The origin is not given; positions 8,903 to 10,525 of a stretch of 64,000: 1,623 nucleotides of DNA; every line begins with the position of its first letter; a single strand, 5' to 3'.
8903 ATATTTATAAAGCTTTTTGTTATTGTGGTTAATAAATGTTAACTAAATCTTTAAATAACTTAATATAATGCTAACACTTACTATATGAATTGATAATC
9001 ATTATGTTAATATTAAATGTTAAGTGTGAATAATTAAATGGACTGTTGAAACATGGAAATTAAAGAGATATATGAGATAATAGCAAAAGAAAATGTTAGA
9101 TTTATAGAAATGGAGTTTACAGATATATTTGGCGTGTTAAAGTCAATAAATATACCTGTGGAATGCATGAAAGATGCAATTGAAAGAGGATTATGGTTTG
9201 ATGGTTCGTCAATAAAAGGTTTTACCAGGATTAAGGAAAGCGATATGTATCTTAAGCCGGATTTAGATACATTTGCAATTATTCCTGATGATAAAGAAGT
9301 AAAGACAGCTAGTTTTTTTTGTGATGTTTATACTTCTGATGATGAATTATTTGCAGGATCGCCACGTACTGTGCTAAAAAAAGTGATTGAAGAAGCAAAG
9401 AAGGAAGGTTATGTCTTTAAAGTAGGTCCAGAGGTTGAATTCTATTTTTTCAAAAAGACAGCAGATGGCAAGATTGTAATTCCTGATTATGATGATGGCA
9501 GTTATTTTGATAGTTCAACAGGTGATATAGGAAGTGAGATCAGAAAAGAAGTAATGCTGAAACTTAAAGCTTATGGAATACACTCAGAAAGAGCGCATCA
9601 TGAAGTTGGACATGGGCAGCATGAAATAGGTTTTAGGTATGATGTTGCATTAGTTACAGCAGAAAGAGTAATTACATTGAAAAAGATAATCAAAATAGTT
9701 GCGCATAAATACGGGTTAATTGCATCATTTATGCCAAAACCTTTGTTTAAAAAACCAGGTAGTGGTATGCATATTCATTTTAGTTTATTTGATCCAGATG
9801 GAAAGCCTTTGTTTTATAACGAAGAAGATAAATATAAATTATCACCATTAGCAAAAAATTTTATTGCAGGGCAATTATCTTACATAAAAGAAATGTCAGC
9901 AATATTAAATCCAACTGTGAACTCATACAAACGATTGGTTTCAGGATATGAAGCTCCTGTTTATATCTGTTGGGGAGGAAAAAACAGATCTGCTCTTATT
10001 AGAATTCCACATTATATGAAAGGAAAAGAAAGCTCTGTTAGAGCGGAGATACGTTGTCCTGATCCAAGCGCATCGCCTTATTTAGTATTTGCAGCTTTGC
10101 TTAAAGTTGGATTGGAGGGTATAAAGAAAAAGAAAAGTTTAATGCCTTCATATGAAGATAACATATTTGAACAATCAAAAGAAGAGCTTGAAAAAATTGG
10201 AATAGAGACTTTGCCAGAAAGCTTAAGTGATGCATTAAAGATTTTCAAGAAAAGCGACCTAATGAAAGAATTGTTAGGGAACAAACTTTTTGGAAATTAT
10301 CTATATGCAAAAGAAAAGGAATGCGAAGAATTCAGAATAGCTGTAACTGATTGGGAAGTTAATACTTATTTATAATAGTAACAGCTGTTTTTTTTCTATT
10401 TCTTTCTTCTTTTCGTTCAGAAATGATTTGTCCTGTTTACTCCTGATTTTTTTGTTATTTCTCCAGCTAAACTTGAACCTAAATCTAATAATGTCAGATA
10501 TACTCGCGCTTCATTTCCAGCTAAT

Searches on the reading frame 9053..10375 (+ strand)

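Call 89: search_protein_families(library=pfam, proteins=[window:9053-10375:+], max_evalue=0.001)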
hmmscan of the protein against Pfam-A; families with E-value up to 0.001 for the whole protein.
window:9053-10375:+ (440 aa): 2 families
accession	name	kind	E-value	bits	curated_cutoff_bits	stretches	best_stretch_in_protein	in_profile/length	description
PF00120.29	Gln-synt_C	-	2.6e-119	398.8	24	1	102-439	2-344/344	Glutamine synthetase, catalytic domain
PF03951.24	Gln-synt_N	-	4.1e-29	100.5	33.4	1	14-94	1-81/82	Glutamine synthetase, beta-Grasp domain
